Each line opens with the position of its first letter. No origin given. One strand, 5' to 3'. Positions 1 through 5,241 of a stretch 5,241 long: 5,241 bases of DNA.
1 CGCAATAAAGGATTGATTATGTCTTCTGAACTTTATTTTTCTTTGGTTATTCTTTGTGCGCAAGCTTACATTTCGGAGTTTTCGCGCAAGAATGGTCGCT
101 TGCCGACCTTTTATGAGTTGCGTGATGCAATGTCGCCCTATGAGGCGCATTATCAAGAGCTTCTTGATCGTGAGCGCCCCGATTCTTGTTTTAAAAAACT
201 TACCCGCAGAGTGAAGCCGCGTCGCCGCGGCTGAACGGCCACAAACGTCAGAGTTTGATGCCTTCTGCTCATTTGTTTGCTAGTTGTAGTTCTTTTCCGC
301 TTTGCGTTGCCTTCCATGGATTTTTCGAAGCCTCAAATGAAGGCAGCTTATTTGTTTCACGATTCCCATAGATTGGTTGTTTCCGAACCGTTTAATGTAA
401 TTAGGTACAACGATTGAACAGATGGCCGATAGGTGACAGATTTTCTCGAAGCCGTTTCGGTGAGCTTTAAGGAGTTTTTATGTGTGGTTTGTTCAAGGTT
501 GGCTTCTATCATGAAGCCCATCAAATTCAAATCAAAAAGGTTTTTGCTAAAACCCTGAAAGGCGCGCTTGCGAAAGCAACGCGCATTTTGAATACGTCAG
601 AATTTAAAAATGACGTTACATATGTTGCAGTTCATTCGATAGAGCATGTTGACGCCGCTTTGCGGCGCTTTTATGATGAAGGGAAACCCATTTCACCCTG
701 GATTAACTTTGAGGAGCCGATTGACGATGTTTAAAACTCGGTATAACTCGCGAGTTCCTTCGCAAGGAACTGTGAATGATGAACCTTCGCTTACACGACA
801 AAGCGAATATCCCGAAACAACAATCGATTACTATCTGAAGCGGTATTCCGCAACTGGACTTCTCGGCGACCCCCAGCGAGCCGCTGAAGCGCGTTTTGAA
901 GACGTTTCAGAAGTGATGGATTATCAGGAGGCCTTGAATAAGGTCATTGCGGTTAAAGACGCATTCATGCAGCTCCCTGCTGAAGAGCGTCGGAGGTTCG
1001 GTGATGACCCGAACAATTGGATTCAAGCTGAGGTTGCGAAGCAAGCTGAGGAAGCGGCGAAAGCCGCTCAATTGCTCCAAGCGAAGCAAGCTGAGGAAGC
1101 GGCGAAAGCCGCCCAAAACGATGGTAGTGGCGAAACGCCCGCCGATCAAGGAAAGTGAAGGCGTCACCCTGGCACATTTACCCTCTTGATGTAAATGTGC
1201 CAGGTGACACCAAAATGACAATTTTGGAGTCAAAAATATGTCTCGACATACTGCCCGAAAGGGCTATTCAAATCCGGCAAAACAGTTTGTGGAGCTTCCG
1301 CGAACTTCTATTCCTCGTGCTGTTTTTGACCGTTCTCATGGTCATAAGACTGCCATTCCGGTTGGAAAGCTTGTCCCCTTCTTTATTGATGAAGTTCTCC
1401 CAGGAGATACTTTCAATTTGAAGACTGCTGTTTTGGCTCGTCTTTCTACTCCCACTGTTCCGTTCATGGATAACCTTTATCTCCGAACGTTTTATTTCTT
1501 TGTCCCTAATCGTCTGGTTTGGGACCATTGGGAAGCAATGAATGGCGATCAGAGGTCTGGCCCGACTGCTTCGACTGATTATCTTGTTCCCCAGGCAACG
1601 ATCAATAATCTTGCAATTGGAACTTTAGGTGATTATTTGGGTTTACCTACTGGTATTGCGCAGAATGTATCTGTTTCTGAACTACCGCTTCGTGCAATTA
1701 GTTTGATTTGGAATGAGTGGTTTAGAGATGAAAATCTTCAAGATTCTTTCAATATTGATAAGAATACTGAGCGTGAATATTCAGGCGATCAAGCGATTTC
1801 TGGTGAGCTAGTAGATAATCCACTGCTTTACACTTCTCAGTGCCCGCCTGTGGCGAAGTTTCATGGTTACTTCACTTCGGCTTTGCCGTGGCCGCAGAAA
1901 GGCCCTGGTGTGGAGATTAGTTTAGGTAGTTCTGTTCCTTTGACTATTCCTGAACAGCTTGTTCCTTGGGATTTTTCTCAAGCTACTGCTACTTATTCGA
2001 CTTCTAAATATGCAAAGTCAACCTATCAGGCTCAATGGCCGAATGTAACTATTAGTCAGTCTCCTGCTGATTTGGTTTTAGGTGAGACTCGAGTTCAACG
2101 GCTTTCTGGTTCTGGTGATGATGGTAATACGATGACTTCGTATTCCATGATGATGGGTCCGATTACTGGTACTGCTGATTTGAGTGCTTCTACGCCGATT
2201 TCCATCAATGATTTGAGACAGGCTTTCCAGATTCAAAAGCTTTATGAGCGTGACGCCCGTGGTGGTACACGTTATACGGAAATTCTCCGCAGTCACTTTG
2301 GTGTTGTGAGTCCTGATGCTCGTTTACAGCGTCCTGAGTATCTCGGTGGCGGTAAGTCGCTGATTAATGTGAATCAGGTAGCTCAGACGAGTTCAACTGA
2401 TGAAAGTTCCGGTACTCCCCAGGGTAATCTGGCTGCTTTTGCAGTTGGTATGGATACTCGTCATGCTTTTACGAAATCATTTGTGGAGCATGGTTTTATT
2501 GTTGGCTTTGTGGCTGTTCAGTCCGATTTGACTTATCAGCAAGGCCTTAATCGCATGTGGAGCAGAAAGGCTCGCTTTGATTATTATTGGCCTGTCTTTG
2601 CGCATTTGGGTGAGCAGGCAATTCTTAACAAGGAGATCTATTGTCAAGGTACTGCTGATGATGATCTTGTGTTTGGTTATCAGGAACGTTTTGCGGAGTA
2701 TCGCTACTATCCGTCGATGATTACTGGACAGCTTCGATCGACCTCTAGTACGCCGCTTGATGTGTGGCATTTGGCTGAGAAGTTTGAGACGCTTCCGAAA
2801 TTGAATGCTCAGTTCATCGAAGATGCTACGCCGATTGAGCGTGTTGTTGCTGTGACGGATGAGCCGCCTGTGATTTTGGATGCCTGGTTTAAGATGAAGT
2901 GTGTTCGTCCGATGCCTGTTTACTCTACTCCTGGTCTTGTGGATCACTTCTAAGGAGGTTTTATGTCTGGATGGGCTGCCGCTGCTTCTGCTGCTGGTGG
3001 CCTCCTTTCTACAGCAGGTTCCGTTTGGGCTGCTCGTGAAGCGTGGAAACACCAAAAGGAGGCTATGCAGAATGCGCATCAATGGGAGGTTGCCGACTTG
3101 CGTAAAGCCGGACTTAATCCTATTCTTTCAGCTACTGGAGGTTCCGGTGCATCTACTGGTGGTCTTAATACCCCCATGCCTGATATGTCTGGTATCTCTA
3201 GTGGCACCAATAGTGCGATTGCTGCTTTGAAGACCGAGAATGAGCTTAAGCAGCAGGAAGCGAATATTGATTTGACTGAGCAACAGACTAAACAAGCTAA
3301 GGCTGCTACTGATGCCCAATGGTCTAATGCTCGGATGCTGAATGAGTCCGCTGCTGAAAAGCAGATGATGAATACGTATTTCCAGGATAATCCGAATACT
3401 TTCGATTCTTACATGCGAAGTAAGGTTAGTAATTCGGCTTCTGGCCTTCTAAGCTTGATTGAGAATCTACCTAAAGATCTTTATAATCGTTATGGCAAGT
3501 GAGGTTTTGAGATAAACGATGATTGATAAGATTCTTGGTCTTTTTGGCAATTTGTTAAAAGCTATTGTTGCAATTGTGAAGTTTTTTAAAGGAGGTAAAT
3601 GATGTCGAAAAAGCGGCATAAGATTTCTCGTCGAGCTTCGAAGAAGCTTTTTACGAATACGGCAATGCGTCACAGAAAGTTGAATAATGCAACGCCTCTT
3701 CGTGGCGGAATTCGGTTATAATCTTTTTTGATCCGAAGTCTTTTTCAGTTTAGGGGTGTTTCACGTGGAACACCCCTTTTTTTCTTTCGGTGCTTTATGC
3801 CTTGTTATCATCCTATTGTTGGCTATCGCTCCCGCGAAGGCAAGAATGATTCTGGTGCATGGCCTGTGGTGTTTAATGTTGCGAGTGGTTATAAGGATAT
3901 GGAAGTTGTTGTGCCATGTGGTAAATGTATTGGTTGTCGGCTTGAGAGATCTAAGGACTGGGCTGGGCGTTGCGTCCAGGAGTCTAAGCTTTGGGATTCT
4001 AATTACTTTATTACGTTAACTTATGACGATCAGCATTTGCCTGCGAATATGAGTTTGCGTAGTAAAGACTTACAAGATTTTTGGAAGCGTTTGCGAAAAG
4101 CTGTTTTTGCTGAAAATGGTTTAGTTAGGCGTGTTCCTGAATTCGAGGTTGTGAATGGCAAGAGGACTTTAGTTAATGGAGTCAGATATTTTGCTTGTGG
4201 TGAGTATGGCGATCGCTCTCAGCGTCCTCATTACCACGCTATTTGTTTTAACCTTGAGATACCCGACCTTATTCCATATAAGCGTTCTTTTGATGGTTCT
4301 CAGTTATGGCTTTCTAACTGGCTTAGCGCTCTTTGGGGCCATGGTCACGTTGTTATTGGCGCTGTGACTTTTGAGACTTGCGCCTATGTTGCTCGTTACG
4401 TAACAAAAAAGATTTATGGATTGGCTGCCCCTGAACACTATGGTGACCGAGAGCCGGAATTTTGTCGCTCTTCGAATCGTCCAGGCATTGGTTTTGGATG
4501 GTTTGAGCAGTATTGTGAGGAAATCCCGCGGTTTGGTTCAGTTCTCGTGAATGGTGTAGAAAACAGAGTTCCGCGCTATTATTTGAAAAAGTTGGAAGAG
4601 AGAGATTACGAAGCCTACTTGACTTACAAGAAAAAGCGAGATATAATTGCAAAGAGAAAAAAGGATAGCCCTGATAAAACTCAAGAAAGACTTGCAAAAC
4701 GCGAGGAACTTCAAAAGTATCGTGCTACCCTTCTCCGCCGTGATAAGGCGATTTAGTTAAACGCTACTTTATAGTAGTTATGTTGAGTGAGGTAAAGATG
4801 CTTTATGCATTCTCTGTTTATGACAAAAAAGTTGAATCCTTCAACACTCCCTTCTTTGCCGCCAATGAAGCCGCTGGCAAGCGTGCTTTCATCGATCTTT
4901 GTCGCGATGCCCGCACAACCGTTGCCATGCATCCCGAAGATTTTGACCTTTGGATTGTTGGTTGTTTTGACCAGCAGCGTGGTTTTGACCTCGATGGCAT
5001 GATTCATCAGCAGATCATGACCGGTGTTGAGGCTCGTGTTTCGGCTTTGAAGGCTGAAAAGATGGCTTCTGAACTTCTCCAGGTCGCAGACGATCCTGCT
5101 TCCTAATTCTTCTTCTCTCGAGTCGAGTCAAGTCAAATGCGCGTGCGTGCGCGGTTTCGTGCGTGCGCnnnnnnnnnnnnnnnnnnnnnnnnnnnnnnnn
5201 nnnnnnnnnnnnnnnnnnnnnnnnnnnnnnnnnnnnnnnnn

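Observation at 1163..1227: Strong 18-bp hairpin with CTTGAT loop, plus an SD-occluding hairpin, directly upstream of the capsid gene: candidate origin or translational control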

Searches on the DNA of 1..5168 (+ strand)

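Call 6: search_dna_similar(query=window:1-5168:+, collection=phages, mode=near, max_rows=30)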
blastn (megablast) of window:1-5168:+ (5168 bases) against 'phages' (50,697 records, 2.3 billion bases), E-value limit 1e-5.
Records with a match: 26; places in all: 26; records where one place covers at least 80% of the query: 0.
Best place of each record, by identity: 95-99% 1; 90-95% 2; 80-90% 13; 60-80% 10.
By first word of the organism name: Dulem 8; Microviridae 6; Gokushovirus 4; bajarodmic 3; Microvirus 1; Blackfly 1; Gokushovirinae 1; Capybara 1; Eel 1.
By host as written in the record: - 8; Varecia variegata 4; Lemur catta 2; fox 2; Peromyscus fraterculus 2; bird 1; Marmota flaviventris 1; Austrosimulium ungulatum 1; and 5 more.
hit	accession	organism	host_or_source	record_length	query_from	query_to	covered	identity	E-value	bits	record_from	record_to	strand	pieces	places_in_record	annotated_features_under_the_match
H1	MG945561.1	Microviridae sp.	dog feces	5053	1139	4859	47%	77.7%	1e-168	1446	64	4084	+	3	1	similar to VP1 | similar to VP4 | similar to VP3 | similar to VP5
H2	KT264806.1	Gokushovirus WZ-2015a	bird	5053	1139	4859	43%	76.5%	5e-177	1163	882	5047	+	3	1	VP4 | VP1 | VP2 | VP3 | VP5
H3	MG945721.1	Microviridae sp.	pig feces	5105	177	1944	18%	76.0%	4e-64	458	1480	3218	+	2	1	similar to VP1 | similar to VP3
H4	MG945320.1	Microviridae sp.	pig feces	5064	1132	1939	16%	76.4%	1e-113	418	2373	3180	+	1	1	similar to VP1 | similar to hypothetical protein | similar to VP3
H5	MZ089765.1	Microvirus mar19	Marmota flaviventris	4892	2221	2686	9%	70.5%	1e-13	86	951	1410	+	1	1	major capsid protein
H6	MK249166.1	Blackfly microvirus SF02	Austrosimulium ungulatum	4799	2525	2718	4%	75.1%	5e-13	84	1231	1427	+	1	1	major capsid protein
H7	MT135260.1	Gokushovirinae sp.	porcine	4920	2221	2377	3%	77.2%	1e-13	86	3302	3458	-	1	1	putative VP1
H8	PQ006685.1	bajarodmic virus 515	Neotoma bryanti feces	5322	2531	2686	3%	75.6%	2e-11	79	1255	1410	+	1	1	major capsid protein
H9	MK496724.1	Capybara microvirus Cap1_SP_141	Hydrochoerus hydrochaeris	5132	2207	2349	3%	78.6%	9e-16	94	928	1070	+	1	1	major capsid protein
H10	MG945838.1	Microviridae sp.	river water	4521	2219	2353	3%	80.7%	1e-19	106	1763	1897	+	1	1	similar to VP1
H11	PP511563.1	Dulem virus 174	Varecia variegata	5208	2221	2349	2%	80.2%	2e-16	95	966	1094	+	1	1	major capsid protein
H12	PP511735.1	Dulem virus 174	Lemur catta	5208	2221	2349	2%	80.2%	2e-16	95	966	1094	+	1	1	major capsid protein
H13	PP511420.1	Dulem virus 149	Eulemur fulvus collaris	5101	3641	3746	2%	83.0%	2e-16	95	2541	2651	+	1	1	DNA binding protein | replication initiator protein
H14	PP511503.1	Dulem virus 149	Varecia variegata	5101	3641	3746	2%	83.0%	2e-16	95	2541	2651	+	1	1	DNA binding protein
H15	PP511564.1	Dulem virus 149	Varecia variegata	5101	3641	3746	2%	83.0%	2e-16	95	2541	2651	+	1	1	DNA binding protein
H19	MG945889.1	Microviridae sp.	pig feces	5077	2255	2343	2%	79.1%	9e-6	60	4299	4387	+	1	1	similar to VP1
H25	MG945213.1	Microviridae sp.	pig feces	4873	1172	1212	1%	92.7%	9e-6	60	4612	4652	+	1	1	none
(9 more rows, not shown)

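Call 7: get_annotated_region(hit=H25, flank=3000)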
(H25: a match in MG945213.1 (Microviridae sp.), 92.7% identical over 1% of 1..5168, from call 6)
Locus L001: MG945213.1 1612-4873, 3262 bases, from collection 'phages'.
description: UNVERIFIED: Microviridae sp. isolate 940-1801, complete genome.
organism: Microviridae sp. (NCBI taxid 2202644)
taxonomy: Viruses; Monodnaviria; Sangervirae; Phixviricota; Malgrandaviricetes; Petitvirales; Microviridae
host: -; source: pig feces; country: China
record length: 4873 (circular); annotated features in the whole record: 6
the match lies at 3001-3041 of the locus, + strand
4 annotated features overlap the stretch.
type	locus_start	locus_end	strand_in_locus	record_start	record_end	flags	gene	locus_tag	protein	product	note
misc_feature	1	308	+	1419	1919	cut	-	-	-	-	similar to VP3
misc_feature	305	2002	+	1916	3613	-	-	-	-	-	similar to VP1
misc_feature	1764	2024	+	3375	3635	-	-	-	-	-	similar to hypothetical protein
misc_feature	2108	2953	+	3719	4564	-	-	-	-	-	similar to VP2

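Call 8: get_annotated_region(hit=H1, flank=1500)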
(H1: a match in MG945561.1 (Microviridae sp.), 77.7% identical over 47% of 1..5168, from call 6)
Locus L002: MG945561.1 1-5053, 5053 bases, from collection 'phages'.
description: UNVERIFIED: Microviridae sp. isolate 3311-1602, complete genome.
organism: Microviridae sp. (NCBI taxid 2202644)
taxonomy: Viruses; Monodnaviria; Sangervirae; Phixviricota; Malgrandaviricetes; Petitvirales; Microviridae
host: -; source: dog feces; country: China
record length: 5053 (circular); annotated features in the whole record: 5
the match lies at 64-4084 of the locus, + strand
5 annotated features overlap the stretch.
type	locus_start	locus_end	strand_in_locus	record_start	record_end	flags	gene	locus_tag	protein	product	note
misc_feature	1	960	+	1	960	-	-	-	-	-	similar to VP4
misc_feature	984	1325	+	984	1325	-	-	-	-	-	similar to VP5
misc_feature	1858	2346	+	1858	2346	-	-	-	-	-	similar to VP3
misc_feature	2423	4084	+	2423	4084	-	-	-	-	-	similar to VP1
misc_feature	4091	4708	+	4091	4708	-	-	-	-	-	similar to VP2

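Call 9: get_annotated_region(hit=H4, flank=3000)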
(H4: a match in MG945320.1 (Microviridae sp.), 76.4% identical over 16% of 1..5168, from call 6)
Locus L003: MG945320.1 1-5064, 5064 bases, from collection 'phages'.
description: UNVERIFIED: Microviridae sp. isolate 1616-1801, complete genome.
organism: Microviridae sp. (NCBI taxid 2202644)
taxonomy: Viruses; Monodnaviria; Sangervirae; Phixviricota; Malgrandaviricetes; Petitvirales; Microviridae
host: -; source: pig feces; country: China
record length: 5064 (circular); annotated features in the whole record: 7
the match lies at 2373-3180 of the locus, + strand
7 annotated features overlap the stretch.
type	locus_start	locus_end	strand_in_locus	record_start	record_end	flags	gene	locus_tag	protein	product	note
misc_feature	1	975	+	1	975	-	-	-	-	-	similar to VP4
misc_feature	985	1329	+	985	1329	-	-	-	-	-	similar to VP5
misc_feature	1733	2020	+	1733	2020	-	-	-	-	-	similar to hypothetical protein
misc_feature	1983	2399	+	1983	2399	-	-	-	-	-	similar to VP3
misc_feature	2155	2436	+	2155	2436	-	-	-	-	-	similar to hypothetical protein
misc_feature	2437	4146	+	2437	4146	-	-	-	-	-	similar to VP1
misc_feature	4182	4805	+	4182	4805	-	-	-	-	-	similar to VP2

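Call 10: get_annotated_region(hit=H3, flank=2000)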
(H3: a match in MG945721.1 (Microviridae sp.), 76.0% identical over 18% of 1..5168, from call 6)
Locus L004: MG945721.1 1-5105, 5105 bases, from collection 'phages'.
description: UNVERIFIED: Microviridae sp. isolate 2097-1801, complete genome.
organism: Microviridae sp. (NCBI taxid 2202644)
taxonomy: Viruses; Monodnaviria; Sangervirae; Phixviricota; Malgrandaviricetes; Petitvirales; Microviridae
host: -; source: pig feces; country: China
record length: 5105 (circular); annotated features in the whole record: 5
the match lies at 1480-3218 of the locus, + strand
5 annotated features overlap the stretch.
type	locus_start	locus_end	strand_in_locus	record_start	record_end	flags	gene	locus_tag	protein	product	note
misc_feature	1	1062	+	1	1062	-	-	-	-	-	similar to VP4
misc_feature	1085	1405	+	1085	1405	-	-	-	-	-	similar to VP5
misc_feature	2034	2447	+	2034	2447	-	-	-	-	-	similar to VP3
misc_feature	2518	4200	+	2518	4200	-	-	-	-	-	similar to VP1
misc_feature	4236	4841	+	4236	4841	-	-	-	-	-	similar to VP2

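Call 30: search_dna_similar(query=window:1155-1215:+, collection=phages, mode=distant, max_evalue=10, max_rows=60)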
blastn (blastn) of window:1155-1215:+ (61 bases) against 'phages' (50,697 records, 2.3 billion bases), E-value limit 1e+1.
Records with a match: 265; places in all: 270; records where one place covers at least 80% of the query: 18.
Best place of each record, by identity: 95-99% 3; 90-95% 35; 80-90% 213; 60-80% 14.
By first word of the organism name: Microviridae 77; Dulem 68; bajarodmic 53; Gokushovirinae 9; Gokushovirus 8; Microvirus 6; Blackfly 6; Capybara 5; Apis 5; Sigmofec 4; and 15 more.
By host as written in the record: - 95; Peromyscus fraterculus 29; Varecia variegata 28; Ciona robusta 17; Propithecus coquereli 12; Lemur catta 9; Eulemur coronatus 8; Eulemur fulvus collaris 8; and 25 more.
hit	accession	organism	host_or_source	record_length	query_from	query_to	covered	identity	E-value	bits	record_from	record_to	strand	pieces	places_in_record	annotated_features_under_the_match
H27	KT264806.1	Gokushovirus WZ-2015a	bird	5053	9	61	87%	94.3%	1e-14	83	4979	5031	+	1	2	none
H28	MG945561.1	Microviridae sp.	dog feces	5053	9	61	87%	94.3%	1e-14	83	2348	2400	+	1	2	none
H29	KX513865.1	Human gut gokushovirus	Homo sapiens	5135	2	60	97%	82.0%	6e-6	55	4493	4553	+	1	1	none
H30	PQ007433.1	bajarodmic virus 1153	Chaetodipus arenarius feces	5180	3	60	95%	79.0%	3e-3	46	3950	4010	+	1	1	hypothetical protein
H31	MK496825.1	Capybara microvirus Cap3_SP_649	Hydrochoerus hydrochaeris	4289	6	60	90%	82.1%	6e-6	54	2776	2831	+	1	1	minor capsid protein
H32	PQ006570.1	bajarodmic virus 446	Neotoma bryanti feces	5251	9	58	82%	90.0%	3e-9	65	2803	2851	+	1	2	none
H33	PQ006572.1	bajarodmic virus 447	Neotoma bryanti feces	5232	9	58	82%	90.0%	3e-9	65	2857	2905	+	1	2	none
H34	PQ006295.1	bajarodmic virus 196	Peromyscus fraterculus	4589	6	59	89%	82.5%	3e-3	46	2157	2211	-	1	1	none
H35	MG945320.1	Microviridae sp.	pig feces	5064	15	61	77%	93.8%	7e-11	71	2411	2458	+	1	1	similar to hypothetical protein | similar to VP1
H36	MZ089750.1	Microvirus mar4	Marmota flaviventris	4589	10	61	85%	84.6%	1e-7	59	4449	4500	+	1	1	none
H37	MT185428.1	Escherichia phage EC6098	Escherichia sp. MOD1-EC6098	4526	10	61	85%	82.7%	6e-6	55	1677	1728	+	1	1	none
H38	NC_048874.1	Escherichia phage EC6098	Escherichia sp. MOD1-EC6098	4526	10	61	85%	82.7%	6e-6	55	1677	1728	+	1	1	none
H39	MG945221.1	Microviridae sp.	cattle blood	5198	9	60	85%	80.8%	8e-4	46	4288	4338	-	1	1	none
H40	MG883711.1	Microviridae sp.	pig feces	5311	9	56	79%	85.4%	2e-5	53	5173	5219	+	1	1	none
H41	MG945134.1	Microviridae sp.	pig feces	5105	9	56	79%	85.4%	2e-5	53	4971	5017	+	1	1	none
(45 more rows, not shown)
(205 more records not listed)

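Call 51: build_rna_model(alignment_id=A2, structure=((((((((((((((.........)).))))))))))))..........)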
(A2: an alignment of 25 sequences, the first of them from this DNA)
Model R1 built from alignment A2 (25 sequences, 48 columns); structure: as given.
model positions 47; base pairs 14; branch points 0; effective number of sequences 25; information 1.113 bits per position. Calibrated on 0.2 Mb of random sequence (short: E-values are rough).
structure used (alignment columns):
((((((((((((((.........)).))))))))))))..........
